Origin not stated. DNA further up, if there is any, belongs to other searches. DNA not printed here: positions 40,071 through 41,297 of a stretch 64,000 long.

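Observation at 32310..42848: Eleven-gene catabolic island built around a BKACE enzyme, with two regulators and two uncharacterised proteins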

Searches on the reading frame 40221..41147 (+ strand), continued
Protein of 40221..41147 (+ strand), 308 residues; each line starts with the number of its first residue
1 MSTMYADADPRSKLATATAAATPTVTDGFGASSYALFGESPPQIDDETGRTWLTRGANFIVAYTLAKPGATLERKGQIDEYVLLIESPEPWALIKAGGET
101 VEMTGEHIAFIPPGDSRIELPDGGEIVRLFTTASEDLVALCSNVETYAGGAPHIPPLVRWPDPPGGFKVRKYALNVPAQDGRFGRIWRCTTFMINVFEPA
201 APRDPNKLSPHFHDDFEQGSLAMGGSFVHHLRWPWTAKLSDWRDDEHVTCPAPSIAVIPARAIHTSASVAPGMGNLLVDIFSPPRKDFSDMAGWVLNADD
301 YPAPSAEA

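Call 58: find_encoding_contigs(protein=P0040, flank=10000, max_places=1)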
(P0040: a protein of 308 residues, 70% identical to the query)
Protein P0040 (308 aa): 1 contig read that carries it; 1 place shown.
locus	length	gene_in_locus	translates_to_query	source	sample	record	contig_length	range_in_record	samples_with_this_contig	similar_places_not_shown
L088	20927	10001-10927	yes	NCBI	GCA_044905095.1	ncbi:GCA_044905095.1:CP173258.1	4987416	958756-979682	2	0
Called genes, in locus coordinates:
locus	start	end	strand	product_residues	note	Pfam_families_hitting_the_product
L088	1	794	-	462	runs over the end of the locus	PF21337:Peptidase_M17_N_1, PF00883:Peptidase_M17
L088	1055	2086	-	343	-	PF13593:SBF_like (weak), PF01758:SBF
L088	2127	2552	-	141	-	PF00462:Glutaredoxin (faint), PF03960:ArsC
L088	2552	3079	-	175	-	PF01451:LMWPc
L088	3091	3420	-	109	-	PF12840:HTH_20 (weak), PF12802:MarR_2 (weak)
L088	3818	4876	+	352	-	PF07536:HWE_HK (weak), PF07568:HisKA_2, PF13581:HATPase_c_2, PF02518:HATPase_c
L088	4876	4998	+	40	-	-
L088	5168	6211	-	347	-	PF00753:Lactamase_B, PF19583:ODP, PF12706:Lactamase_B_2 (weak)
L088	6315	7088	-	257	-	PF23441:SDR, PF00106:adh_short, PF08659:KR, PF13561:adh_short_C2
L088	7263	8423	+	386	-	PF00465:Fe-ADH, PF13685:Fe-ADH_2, PF25137:ADH_Fe_C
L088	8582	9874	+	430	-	PF07690:MFS_1, PF00083:Sugar_tr, PF07690:MFS_1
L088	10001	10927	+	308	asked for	-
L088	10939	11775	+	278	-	PF04909:Amidohydro_2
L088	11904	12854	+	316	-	PF14525:AraC_binding_2, PF12833:HTH_18, PF00165:HTH_AraC (weak)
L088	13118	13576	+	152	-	PF13577:SnoaL_4 (weak)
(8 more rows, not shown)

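Call 59: find_encoding_contigs(protein=P0111, flank=10000, max_places=1)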
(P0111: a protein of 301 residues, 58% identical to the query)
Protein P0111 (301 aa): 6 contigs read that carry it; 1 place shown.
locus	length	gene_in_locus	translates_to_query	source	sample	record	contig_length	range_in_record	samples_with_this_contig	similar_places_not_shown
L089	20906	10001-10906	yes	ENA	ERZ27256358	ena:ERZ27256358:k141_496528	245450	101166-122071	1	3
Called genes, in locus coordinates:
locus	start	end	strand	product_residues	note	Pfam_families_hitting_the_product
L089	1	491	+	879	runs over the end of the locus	PF07715:Plug, PF00593:TonB_dep_Rec_b-barrel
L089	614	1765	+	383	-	PF13088:BNR_2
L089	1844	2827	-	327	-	PF04909:Amidohydro_2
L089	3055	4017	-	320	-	PF14525:AraC_binding_2, PF12833:HTH_18, PF00165:HTH_AraC (weak)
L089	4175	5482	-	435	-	PF12832:MFS_1_like (faint), PF00083:Sugar_tr, PF07690:MFS_1, PF00083:Sugar_tr, PF07690:MFS_1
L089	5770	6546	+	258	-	PF23441:SDR, PF00106:adh_short, PF08659:KR, PF13561:adh_short_C2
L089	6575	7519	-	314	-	PF05853:BKACE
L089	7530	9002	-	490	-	PF00171:Aldedh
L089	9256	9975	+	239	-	PF03328:HpcH_HpaI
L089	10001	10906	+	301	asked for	-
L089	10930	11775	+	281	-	PF04909:Amidohydro_2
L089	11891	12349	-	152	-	PF13577:SnoaL_4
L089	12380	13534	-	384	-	PF00465:Fe-ADH, PF13685:Fe-ADH_2 (weak), PF25137:ADH_Fe_C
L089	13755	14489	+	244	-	PF00106:adh_short, PF01370:Epimerase (faint), PF08659:KR, PF23441:SDR (weak), PF13561:adh_short_C2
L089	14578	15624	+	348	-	PF25919:BSH_CusB (faint), PF00364:Biotin_lipoyl (faint), PF25917:BSH_RND, PF25973:BSH_CzcB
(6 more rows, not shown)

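Call 63: search_dna_similar(query=window:40221-41147:+, collection=plasmids, mode=protein, max_rows=25)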
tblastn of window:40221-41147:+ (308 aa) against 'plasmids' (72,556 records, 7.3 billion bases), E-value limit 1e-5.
Records with a match: 27; places in all: 31; records where one place covers at least 80% of the query: 27.
Best place of each record, by identity: <60% 27.
By first word of the organism name: Neorhizobium 6; Paracoccus 5; Pseudosulfitobacter 2; Rhodococcus 2; Streptomyces 2; Microvirga 1; Roseomonas 1; Leisingera 1; Mameliella 1; Parasedimentitalea 1; and 5 more.
By predicted mobility (MOB-suite, as given by PLSDB): non-mobilizable 17; conjugative 6; mobilizable 4.
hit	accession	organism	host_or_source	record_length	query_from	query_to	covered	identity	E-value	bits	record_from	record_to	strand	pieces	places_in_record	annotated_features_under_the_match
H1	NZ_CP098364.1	Paracoccus sp. TOH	cell cuture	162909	4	302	97%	55.3%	5e-97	320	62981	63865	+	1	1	hypothetical protein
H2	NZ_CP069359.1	Microvirga sp. VF16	Vachellia farnesiana,Cell culture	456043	2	308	100%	53.2%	7e-98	322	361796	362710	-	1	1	hypothetical protein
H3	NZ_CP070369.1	Paracoccus methylovorus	whole organism,grassland soil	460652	4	306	98%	53.9%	2e-97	321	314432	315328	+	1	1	hypothetical protein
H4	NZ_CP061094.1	Roseomonas marmotae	Marmota himalayana,pure culture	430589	4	304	98%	54.0%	8e-96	316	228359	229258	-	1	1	hypothetical protein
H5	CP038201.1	Paracoccus ferrooxidans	single cell,bioreactor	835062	4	302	97%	54.0%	3e-95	315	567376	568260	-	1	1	hypothetical protein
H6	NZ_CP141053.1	Paracoccus denitrificans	-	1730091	4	302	97%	54.0%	5e-95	314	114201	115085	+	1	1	none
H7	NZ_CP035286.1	Paracoccus versutus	whole organism,soil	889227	4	302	97%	54.0%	9e-95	313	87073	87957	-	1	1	hypothetical protein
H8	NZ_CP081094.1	Leisingera caerulea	-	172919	2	304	98%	52.0%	1e-95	316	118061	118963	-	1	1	hypothetical protein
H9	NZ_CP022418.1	Pseudosulfitobacter pseudonitzschiae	Skeletonema marinoi strain RO5AC,Cell ...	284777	4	305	98%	52.0%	1e-89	299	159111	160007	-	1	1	hypothetical protein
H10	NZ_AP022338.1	Mameliella alba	-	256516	4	303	97%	52.3%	1e-72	299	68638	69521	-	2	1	hypothetical protein (x2)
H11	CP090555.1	Neorhizobium galegae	Galega,Cell culture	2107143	4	306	98%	50.9%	6e-53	324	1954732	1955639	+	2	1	none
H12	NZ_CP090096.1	Neorhizobium galegae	Galega,Cell culture,Plant nodule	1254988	4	306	98%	50.3%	5e-53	320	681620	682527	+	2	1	record has no annotation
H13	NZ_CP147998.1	Neorhizobium sp. EC2-8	-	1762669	4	306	98%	49.5%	2e-76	312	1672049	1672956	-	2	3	record has no annotation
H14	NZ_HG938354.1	Neorhizobium galegae bv. orientalis str. HAMBI 540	Galega orientalis root nodule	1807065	4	308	99%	49.2%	4e-88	294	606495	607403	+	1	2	record has no annotation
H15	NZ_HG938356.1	Neorhizobium galegae bv. officinalis bv. officinalis str. ...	Galega officinalis root nodule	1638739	4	306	98%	49.3%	6e-91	302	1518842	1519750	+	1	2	record has no annotation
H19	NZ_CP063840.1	Sphingopyxis granuli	whole organism,river sediment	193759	5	306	98%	43.8%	4e-70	242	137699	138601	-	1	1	hypothetical protein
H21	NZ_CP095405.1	Rhodococcus opacus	Whole organism,nitrophenolics and ...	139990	5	307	98%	41.3%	2e-67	235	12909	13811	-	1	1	hypothetical protein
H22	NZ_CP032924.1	Agrobacterium tumefaciens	Euonymus sp.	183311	33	306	89%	44.6%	7e-66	230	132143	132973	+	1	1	hypothetical protein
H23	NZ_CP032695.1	Rhizobium jaguaris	Calliandra grandiflora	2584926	33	305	89%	36.7%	4e-45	171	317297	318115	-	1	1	none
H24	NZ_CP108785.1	Embleya sp. NBC_00888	-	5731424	29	301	89%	36.7%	1e-43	166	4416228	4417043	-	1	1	none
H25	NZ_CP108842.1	Streptomyces chartreusis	-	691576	51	301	81%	39.6%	8e-43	164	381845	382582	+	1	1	hypothetical protein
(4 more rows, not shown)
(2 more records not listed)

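Call 64: get_annotated_region(hit=H3, flank=12000)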
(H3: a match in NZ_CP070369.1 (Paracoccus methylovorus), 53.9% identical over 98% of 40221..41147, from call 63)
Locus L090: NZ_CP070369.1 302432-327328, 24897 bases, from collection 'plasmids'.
description: Paracoccus methylovorus strain H4-D09 plasmid p1, complete sequence
organism: Paracoccus methylovorus (NCBI taxid 2812658)
taxonomy: Bacteria; Pseudomonadota; Alphaproteobacteria; Rhodobacterales; Paracoccaceae; Paracoccus; Paracoccus methylovorus
host: -; source: whole organism,grassland soil; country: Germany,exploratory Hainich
typing (MOB-suite, as given by PLSDB): non-mobilizable; replicon rep_cluster_560
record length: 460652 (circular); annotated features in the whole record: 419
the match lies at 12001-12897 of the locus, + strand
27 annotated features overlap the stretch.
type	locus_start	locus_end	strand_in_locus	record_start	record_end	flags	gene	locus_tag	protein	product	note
CDS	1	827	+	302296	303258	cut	-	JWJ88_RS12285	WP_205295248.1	AAA family ATPase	-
CDS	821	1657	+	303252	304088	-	-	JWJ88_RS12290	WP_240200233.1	DUF58 domain-containing protein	-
CDS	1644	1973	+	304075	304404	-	-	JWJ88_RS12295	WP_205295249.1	hypothetical protein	-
CDS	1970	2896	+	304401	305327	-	-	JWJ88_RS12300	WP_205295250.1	VWA domain-containing protein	-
CDS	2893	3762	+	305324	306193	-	-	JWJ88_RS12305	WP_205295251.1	vWA domain-containing protein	-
CDS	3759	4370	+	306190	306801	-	-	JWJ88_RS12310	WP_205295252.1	hypothetical protein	-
CDS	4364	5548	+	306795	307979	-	-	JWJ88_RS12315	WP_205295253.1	BatD family protein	-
CDS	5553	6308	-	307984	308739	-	-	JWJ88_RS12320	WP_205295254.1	IclR family transcriptional regulator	GO:0006355 - regulation of DNA-templated transcription [Evidence IEA]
CDS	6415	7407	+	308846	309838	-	-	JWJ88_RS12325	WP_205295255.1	TRAP transporter substrate-binding protein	-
CDS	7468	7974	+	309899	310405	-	-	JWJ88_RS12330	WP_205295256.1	TRAP transporter small permease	-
CDS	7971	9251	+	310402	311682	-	-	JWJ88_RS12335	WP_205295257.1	TRAP transporter large permease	GO:0008643 - carbohydrate transport [Evidence IEA]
CDS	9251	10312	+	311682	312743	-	-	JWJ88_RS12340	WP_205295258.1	dihydroorotate dehydrogenase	-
CDS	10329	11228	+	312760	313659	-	-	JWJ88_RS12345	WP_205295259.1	DUF6282 family protein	-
CDS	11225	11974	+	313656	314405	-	-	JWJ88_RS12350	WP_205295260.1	aldolase/citrate lyase family protein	-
CDS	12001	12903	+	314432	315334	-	-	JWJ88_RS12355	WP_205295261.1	hypothetical protein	-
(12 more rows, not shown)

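Call 65: get_annotated_region(hit=H19, flank=10000)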
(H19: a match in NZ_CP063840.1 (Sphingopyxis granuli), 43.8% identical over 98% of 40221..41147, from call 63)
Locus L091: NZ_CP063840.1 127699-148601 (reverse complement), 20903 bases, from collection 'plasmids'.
description: Sphingopyxis granuli strain RW412 plasmid pRW412a, complete sequence
organism: Sphingopyxis granuli (NCBI taxid 267128)
taxonomy: Bacteria; Pseudomonadota; Alphaproteobacteria; Sphingomonadales; Sphingomonadaceae; Sphingopyxis; Sphingopyxis granuli
host: -; source: whole organism,river sediment; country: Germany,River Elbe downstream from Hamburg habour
typing (MOB-suite, as given by PLSDB): conjugative; relaxase MOBF; mating-pair formation MPF_F
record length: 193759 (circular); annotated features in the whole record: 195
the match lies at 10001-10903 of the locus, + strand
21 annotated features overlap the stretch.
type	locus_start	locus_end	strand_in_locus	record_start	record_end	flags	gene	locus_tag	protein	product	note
CDS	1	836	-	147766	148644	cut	bphC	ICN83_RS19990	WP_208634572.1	biphenyl-2,3-diol 1,2-dioxygenase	-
CDS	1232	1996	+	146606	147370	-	-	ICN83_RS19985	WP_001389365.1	IS6-like element IS6100 family transposase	GO:0006313 - DNA transposition [Evidence IEA]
CDS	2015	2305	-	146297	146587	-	-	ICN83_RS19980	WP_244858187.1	MaoC/PaaZ C-terminal domain-containing protein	-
CDS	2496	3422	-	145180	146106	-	-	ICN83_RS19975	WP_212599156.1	3-keto-5-aminohexanoate cleavage protein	-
CDS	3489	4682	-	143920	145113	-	-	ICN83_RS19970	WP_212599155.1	acyl-CoA dehydrogenase family protein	-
CDS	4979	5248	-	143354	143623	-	-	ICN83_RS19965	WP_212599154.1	nuclear transport factor 2 family protein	-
CDS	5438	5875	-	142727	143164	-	-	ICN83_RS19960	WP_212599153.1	Rrf2 family transcriptional regulator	-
CDS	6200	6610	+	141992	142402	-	-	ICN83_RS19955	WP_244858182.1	group III truncated hemoglobin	-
CDS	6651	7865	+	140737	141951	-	hmpA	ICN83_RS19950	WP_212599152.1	NO-inducible flavohemoprotein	GO:0051409 - response to nitrosative stress [Evidence IEA]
CDS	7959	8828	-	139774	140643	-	-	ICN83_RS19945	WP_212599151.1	3-hydroxyacyl-CoA dehydrogenase NAD-binding domain-containing protein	GO:0006631 - fatty acid metabolic process [Evidence IEA]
CDS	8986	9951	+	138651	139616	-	-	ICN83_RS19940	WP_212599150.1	hypothetical protein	-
CDS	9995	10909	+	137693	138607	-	-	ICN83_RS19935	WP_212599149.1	hypothetical protein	-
CDS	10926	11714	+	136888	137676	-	-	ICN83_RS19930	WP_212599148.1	aldolase/citrate lyase family protein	-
CDS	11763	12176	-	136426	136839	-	-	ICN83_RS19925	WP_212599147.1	hypothetical protein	-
CDS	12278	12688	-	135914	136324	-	-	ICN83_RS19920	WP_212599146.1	cupin domain-containing protein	-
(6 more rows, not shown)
